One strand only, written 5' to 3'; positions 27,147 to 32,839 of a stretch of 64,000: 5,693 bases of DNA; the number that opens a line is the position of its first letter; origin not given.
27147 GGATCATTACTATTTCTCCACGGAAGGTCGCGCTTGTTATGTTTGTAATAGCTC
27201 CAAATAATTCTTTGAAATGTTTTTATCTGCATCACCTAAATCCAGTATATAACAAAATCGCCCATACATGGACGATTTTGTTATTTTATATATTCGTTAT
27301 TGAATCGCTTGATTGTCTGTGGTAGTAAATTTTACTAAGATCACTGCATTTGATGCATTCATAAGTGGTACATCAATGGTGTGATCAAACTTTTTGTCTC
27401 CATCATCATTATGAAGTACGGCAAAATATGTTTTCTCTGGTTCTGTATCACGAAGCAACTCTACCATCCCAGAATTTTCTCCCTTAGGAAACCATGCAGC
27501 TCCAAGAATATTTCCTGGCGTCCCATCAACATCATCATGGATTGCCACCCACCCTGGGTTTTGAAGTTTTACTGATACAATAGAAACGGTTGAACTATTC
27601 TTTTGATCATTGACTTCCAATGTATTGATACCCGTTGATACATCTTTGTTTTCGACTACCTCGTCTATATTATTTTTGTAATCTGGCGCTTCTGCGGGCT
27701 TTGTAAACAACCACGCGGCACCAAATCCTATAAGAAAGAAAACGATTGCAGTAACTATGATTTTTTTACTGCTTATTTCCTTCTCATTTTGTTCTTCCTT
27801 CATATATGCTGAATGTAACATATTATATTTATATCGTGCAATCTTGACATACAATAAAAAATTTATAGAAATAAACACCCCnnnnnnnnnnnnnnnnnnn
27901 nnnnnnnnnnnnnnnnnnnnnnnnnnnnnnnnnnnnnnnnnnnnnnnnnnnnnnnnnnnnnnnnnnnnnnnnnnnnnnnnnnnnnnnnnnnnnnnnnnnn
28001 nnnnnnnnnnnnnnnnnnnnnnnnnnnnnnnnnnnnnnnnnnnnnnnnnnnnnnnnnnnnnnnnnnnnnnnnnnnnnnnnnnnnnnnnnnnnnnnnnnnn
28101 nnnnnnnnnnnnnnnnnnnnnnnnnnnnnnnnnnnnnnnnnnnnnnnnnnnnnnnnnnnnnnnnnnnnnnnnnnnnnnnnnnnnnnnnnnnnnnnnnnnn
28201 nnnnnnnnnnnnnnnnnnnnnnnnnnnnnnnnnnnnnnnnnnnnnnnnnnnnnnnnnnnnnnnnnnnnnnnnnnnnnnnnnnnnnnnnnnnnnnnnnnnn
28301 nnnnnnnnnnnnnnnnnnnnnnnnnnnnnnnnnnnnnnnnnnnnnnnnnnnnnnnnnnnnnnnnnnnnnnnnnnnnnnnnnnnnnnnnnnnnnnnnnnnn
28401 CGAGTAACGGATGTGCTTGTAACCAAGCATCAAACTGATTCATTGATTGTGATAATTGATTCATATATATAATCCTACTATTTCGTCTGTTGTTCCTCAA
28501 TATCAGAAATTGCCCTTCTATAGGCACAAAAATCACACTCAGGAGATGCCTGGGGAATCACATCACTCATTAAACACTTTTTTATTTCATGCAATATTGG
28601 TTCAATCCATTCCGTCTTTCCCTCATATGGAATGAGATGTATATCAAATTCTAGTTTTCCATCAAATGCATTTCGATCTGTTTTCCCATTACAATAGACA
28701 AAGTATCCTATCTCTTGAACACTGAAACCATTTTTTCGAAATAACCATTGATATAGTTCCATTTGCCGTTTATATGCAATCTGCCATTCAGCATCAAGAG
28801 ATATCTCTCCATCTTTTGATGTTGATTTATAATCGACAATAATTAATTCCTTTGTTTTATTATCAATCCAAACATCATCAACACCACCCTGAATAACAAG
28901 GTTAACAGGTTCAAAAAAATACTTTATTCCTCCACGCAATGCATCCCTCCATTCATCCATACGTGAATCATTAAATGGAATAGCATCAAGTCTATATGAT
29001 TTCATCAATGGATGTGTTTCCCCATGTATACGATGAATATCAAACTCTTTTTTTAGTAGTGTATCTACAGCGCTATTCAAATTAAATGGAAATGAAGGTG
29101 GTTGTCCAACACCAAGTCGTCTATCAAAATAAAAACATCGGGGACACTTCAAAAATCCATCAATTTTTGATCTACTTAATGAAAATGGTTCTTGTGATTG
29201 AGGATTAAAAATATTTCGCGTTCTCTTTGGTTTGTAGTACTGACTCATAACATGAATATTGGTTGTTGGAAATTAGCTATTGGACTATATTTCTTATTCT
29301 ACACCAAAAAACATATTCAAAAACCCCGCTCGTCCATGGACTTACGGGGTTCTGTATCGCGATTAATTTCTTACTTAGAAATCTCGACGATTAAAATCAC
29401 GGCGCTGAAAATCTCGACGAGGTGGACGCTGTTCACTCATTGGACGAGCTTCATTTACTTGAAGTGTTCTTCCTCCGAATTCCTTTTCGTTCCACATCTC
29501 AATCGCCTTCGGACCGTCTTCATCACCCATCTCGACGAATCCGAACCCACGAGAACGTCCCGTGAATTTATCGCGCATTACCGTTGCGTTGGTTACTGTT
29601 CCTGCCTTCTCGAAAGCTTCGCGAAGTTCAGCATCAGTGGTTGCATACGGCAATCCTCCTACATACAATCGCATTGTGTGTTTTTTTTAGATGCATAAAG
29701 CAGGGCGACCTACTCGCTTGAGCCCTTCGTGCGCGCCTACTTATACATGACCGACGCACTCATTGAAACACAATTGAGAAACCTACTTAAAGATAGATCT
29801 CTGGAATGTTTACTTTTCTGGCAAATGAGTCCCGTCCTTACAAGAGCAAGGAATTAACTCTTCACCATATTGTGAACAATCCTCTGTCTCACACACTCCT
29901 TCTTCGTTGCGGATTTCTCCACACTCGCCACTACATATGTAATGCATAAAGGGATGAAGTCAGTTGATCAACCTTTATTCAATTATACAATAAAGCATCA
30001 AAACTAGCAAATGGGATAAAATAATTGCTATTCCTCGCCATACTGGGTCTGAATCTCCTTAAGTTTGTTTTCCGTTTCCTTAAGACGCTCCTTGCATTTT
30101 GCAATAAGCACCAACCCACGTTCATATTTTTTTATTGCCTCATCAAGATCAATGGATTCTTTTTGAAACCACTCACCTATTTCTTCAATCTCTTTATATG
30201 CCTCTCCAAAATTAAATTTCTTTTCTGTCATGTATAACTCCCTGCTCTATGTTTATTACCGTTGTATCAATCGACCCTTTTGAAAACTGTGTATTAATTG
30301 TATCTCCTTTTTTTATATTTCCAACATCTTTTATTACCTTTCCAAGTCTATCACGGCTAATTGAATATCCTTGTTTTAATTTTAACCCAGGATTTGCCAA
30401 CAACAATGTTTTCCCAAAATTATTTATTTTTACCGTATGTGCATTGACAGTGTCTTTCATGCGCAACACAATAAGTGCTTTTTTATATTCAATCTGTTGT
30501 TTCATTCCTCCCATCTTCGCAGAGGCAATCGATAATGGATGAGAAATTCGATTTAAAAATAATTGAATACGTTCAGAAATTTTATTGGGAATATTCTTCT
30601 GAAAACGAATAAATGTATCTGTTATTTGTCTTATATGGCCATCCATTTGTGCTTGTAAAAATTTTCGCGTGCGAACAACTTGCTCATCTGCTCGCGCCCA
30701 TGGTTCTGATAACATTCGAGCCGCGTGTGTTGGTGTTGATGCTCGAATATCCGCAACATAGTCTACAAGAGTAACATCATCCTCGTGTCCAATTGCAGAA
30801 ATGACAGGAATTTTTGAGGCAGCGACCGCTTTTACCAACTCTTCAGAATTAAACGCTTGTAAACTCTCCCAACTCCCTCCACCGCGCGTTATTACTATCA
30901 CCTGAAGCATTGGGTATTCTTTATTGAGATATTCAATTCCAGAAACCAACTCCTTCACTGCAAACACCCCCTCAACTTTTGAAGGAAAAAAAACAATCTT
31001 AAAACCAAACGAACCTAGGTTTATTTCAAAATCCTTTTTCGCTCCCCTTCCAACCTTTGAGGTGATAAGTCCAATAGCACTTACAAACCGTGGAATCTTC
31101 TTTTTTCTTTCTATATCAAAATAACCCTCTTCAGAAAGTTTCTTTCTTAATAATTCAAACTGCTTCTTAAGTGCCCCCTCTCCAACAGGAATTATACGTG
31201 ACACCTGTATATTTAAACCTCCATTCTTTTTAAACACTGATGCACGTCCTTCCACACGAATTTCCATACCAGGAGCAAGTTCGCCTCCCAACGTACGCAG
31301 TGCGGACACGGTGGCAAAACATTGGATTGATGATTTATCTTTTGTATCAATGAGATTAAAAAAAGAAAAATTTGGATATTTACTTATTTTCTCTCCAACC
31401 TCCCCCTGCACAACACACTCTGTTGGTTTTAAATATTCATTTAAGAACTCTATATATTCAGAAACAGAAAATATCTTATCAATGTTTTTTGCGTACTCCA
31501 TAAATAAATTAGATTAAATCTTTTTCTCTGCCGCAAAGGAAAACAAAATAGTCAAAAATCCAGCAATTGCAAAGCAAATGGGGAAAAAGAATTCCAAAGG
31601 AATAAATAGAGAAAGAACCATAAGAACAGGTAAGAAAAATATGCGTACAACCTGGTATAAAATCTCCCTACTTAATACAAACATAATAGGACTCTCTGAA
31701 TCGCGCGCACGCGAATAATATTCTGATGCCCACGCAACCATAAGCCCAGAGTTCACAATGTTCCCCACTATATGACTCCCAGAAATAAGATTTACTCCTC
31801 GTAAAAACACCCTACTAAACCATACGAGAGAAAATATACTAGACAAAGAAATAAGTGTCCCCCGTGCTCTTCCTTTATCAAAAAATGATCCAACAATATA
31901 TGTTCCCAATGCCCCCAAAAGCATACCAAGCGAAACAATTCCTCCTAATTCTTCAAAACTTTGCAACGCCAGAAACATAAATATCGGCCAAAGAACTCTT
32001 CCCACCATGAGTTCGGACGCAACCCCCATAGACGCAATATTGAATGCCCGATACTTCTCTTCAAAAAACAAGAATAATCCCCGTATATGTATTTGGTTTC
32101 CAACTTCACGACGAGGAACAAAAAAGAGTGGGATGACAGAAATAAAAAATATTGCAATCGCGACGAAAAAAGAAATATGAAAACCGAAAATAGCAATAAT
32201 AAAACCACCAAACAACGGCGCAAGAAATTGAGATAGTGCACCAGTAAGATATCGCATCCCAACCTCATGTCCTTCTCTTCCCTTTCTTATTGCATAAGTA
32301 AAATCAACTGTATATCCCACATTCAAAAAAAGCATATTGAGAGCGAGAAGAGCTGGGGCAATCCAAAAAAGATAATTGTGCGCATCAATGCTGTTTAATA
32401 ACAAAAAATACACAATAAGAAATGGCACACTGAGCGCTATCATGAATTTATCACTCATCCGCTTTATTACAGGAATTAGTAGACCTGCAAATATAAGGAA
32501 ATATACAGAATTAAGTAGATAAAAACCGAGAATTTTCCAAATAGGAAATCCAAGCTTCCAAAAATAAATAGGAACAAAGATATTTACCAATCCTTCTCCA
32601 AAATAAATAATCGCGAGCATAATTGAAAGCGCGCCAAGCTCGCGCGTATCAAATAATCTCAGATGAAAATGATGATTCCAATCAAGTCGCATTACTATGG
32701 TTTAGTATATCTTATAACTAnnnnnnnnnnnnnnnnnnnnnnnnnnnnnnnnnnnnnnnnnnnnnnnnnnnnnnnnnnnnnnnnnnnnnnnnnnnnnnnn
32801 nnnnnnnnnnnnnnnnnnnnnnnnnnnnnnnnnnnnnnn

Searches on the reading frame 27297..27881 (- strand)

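Call 69: search_protein_families(library=pfam, proteins=[window:27297-27881:-], max_evalue=0.001)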
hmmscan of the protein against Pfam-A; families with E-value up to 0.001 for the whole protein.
window:27297-27881:- (194 aa): 1 family
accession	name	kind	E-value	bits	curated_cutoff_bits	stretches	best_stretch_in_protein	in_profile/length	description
PF23951.1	DUF7282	-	1.6e-13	51.3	27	1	87-181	2-106/112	Domain of unknown function (DUF7282)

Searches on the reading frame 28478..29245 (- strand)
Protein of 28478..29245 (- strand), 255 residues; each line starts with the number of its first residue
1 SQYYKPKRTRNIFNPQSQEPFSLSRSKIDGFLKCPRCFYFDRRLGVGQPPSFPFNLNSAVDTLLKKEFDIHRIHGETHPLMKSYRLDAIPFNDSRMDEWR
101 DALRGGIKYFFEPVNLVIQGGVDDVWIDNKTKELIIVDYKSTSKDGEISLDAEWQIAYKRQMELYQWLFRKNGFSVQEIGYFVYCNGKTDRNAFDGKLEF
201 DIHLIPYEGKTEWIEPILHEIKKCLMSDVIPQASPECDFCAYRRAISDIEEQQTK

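Call 69: search_protein_families(library=pfam, proteins=[window:28478-29245:-], max_evalue=0.001)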
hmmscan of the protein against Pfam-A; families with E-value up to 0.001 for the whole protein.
window:28478-29245:- (255 aa): 2 families
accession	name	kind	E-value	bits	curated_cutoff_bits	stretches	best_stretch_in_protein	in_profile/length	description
PF12705.13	PDDEXK_1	-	3e-13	50.7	22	1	23-244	2-244/247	PD-(D/E)XK nuclease superfamily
PF01930.23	Cas_Cas4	-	8.9e-05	23.1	22.7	1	126-243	58-155/160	Domain of unknown function DUF83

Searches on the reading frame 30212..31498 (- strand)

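Call 69: search_protein_families(library=pfam, proteins=[window:30212-31498:-], max_evalue=0.001)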
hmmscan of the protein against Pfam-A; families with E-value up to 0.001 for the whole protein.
window:30212-31498:- (428 aa): 3 families
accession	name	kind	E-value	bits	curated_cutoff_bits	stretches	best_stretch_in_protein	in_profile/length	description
PF02601.20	Exonuc_VII_L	-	4.3e-61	207.6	35.9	1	126-412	1-314/315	Exonuclease VII, large subunit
PF13742.12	tRNA_anti_2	-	2.3e-10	41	27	1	11-102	5-94/95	OB-fold nucleic acid binding domain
PF01336.31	tRNA_anti-codon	-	0.00014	22.2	27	1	39-104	12-74/75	OB-fold nucleic acid binding domain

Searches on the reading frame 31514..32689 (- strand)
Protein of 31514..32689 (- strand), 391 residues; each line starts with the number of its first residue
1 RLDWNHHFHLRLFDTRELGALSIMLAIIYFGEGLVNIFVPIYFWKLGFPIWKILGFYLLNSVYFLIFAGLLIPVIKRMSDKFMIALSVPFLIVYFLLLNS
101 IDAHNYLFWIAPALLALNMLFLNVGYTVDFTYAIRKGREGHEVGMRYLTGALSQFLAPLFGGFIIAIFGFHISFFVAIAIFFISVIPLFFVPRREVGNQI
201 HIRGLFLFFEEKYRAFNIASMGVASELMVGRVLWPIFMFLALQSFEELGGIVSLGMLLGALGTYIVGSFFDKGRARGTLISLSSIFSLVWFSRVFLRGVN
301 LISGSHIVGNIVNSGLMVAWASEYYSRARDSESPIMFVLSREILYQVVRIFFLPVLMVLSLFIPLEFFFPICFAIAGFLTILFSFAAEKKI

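Call 69: search_protein_families(library=pfam, proteins=[window:31514-32689:-], max_evalue=0.001)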
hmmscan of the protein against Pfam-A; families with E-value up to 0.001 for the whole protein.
window:31514-32689:- (391 aa): 1 family
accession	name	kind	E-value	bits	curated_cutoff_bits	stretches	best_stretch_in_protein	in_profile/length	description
PF07690.21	MFS_1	-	6.2e-09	35.7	33.4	1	21-299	1-291/347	Major Facilitator Superfamily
